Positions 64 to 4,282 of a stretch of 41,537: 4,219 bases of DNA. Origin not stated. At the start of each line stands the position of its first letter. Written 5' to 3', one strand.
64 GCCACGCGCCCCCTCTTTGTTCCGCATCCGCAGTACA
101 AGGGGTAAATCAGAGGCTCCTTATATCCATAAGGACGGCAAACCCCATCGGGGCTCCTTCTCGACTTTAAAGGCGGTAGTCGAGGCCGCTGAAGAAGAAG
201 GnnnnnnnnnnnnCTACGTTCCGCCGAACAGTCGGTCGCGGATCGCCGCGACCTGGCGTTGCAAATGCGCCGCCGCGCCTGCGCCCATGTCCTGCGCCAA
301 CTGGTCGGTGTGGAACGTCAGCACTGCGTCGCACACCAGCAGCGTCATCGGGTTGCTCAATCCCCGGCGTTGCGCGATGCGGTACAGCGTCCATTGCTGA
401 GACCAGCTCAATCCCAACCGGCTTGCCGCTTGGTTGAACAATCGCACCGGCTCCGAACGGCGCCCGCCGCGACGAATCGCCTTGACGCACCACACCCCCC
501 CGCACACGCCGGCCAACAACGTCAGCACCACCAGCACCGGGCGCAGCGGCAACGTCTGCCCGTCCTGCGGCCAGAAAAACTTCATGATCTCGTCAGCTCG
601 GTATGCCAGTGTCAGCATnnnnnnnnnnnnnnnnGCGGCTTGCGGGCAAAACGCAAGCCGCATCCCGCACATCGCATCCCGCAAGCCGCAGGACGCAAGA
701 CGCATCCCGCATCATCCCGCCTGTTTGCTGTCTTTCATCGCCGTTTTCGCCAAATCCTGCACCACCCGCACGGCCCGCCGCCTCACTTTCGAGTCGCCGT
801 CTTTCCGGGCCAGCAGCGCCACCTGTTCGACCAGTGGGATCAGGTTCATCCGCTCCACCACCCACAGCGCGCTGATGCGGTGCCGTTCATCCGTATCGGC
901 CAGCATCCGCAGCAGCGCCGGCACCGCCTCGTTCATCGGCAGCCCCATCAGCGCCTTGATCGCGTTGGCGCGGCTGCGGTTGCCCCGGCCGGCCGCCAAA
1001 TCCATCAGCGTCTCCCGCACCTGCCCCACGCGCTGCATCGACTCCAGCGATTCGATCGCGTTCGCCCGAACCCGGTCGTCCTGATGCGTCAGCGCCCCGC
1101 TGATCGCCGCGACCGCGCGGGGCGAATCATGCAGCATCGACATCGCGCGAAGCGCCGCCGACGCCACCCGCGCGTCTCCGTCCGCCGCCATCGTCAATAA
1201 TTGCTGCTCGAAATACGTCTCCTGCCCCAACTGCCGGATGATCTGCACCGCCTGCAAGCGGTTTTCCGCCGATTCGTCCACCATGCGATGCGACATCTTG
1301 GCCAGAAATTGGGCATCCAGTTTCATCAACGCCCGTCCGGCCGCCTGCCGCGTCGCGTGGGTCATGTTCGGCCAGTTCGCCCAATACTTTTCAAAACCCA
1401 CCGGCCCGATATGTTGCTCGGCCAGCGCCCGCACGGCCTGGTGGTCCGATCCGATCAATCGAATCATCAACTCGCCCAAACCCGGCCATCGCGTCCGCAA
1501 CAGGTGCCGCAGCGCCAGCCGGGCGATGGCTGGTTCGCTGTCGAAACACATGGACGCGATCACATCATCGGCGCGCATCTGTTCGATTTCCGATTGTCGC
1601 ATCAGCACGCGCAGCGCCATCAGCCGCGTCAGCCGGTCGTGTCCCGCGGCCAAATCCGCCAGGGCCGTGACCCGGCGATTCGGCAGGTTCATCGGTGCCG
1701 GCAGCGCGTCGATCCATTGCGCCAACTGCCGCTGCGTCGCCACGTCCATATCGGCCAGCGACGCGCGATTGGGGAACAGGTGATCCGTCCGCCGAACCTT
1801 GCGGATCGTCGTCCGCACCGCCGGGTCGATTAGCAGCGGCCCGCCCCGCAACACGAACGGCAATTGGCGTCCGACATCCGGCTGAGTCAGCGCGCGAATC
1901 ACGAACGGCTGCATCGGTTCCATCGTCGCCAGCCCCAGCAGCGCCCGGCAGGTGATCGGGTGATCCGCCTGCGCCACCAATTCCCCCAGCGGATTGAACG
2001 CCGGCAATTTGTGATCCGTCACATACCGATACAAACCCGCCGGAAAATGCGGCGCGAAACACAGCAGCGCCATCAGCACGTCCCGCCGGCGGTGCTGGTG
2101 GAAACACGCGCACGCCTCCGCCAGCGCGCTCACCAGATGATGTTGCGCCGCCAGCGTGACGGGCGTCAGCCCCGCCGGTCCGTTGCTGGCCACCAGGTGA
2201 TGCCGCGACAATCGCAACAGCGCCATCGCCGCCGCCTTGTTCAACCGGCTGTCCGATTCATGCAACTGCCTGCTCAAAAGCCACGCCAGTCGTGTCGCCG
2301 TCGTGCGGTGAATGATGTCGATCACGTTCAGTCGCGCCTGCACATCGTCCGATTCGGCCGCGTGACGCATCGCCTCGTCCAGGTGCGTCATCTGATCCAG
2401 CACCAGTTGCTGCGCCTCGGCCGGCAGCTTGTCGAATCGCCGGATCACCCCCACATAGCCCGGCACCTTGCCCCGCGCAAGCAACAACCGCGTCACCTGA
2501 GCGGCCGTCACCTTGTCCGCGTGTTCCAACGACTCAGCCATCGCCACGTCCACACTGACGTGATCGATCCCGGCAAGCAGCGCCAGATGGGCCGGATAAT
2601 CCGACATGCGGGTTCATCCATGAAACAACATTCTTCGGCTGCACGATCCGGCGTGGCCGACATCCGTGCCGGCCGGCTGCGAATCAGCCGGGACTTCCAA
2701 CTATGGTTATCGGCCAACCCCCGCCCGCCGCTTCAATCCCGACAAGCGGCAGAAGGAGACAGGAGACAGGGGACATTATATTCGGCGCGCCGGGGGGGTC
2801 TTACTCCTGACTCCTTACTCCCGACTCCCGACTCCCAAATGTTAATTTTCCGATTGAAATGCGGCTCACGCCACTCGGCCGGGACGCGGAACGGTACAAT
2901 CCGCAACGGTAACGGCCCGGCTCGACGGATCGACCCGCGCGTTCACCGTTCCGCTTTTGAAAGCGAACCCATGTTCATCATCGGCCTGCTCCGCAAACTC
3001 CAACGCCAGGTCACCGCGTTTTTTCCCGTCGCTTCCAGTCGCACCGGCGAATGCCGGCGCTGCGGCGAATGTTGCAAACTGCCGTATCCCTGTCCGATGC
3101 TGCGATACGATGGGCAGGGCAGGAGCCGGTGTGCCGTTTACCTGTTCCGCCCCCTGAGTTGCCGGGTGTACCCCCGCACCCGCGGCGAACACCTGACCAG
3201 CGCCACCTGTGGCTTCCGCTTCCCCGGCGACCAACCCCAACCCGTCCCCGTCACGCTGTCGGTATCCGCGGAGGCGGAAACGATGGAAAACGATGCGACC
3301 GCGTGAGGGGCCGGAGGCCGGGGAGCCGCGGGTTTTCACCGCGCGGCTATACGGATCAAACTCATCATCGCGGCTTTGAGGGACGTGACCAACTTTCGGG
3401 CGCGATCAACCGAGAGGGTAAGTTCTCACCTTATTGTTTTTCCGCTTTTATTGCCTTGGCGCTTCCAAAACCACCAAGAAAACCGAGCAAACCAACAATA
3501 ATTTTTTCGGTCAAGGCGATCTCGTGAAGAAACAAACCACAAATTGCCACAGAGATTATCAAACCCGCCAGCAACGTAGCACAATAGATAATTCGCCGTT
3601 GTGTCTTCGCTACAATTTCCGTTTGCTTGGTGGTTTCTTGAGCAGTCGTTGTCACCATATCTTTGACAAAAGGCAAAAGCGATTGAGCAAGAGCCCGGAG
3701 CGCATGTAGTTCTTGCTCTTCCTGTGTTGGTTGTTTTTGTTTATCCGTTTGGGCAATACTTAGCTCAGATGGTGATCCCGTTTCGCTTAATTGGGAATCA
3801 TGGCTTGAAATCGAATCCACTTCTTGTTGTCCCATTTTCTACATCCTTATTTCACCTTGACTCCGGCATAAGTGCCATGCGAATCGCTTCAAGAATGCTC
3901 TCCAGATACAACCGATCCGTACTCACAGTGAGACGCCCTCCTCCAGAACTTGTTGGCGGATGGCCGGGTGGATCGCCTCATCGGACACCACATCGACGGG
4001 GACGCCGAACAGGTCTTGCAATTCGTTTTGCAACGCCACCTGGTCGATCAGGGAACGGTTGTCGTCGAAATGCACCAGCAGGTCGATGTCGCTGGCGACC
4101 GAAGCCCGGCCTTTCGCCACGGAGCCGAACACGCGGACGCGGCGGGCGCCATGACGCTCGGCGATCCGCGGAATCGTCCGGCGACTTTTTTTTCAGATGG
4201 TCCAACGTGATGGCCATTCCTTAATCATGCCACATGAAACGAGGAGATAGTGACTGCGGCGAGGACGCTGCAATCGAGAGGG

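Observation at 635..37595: Most intergenic spacers carry a long hairpin whose arms are built from short tandem oligomers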

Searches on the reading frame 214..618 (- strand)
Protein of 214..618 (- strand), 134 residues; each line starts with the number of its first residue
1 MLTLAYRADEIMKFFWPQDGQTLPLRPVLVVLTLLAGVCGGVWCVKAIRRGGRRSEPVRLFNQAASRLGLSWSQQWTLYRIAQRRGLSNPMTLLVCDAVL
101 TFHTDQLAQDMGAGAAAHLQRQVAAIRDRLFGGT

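Call 48: search_protein_families(library=ncbifam, proteins=[window:214-618:-], max_evalue=0.01)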
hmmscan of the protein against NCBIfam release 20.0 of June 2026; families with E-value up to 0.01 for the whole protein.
window:214-618:- (134 aa): 0 families

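Call 81: search_protein_families(library=pfam, proteins=[window:214-618:-], max_evalue=0.01)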
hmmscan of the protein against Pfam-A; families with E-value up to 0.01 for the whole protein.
window:214-618:- (134 aa): 0 families
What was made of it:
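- Tried and rejected: The small unannotated ORFs next to elements (214-618, 12636-12893, 2971-3306) match no family (calls 48, 81).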

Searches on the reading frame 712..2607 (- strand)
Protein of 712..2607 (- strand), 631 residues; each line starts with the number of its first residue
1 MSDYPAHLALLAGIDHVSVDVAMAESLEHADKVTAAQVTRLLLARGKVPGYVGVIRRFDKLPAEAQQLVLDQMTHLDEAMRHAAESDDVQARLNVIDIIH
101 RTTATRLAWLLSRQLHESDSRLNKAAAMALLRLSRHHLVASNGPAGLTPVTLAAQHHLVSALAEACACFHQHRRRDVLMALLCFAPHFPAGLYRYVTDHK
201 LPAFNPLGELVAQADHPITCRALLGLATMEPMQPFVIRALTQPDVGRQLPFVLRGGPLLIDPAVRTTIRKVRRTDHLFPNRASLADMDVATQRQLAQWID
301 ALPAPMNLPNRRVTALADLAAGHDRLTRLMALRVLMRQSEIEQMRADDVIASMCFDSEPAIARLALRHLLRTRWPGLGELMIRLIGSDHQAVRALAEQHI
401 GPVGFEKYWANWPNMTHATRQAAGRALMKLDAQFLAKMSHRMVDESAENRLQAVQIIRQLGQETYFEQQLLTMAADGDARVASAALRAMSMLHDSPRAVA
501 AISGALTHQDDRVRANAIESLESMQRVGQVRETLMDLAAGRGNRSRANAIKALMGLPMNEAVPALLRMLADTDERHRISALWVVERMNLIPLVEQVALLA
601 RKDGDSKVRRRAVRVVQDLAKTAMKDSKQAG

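Call 8: find_encoding_contigs(protein=window:712-2607:-, flank=10000, max_places=6)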
Protein window:712-2607:- (631 aa): 1 contig read that carries it; 1 place shown.
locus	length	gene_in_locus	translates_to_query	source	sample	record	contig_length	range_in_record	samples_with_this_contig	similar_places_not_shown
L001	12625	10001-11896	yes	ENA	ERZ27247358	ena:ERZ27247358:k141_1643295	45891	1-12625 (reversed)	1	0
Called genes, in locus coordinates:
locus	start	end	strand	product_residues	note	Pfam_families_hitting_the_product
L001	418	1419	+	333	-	PF00132:Hexapep (faint)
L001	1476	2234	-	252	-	PF00288:GHMP_kinases_N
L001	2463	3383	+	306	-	PF00884:Sulfatase, PF01663:Phosphodiest, PF01676:Metalloenzyme, PF02995:DUF229 (weak), PF00884:Sulfatase (weak)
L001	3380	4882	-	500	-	PF01442:Apolipoprotein (weak), PF02646:RmuC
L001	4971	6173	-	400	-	PF00579:tRNA-synt_1b, PF22421:SYY_C-terminal (weak), PF01479:S4 (faint)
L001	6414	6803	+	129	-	PF00507:Oxidored_q4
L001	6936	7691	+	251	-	PF01791:DeoC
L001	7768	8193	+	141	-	PF00582:Usp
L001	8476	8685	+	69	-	PF01909:NTP_transf_2, PF18765:Polbeta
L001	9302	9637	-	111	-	-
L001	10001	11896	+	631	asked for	PF02985:HEAT (faint), PF13646:HEAT_2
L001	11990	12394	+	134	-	-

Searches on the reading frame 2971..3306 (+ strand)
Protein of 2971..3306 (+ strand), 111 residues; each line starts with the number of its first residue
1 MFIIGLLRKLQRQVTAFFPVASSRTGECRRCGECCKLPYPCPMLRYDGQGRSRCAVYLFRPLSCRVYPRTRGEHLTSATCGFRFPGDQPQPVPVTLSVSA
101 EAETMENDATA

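Call 48: search_protein_families(library=ncbifam, proteins=[window:2971-3306:+], max_evalue=0.01)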
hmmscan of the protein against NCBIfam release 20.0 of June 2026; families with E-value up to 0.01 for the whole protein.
window:2971-3306:+ (111 aa): 0 families

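Call 81: search_protein_families(library=pfam, proteins=[window:2971-3306:+], max_evalue=0.01)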
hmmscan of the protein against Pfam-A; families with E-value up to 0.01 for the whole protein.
window:2971-3306:+ (111 aa): 1 family
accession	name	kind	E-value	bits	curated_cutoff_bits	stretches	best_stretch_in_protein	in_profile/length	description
PF03692.20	CxxCxxCC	-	0.0029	18.7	23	1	40-73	45-75/85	Putative zinc- or iron-chelating domain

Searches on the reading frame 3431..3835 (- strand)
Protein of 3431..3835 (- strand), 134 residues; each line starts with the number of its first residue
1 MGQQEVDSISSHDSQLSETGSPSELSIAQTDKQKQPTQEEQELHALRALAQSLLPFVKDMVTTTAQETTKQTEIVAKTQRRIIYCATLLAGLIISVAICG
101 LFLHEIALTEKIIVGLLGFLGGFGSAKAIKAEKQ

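Call 82: search_protein_families(library=ncbifam, proteins=[window:3431-3835:-], max_evalue=0.01)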
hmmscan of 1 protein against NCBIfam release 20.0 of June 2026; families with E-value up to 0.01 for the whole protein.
window:3431-3835:- (134 aa): 1 family
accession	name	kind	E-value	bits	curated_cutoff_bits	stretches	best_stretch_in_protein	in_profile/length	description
NF050100.1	SepX_GlpR_3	exception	0.0067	16.3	150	1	29-98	62-121/209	divisome protein SepX/GlpR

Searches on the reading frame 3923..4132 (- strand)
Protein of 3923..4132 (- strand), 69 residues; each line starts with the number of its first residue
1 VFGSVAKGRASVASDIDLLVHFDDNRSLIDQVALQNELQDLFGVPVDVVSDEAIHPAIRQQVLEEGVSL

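Call 48: search_protein_families(library=ncbifam, proteins=[window:3923-4132:-], max_evalue=0.01)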
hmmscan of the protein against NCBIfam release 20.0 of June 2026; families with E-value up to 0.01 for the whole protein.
window:3923-4132:- (69 aa): 1 family
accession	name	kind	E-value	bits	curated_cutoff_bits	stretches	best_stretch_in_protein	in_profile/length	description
NF047752.1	MntA_antitoxin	equivalog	3.6e-14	52.5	60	1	1-69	12-80/106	type VII toxin-antitoxin system MntA family adenylyltransferase antitoxin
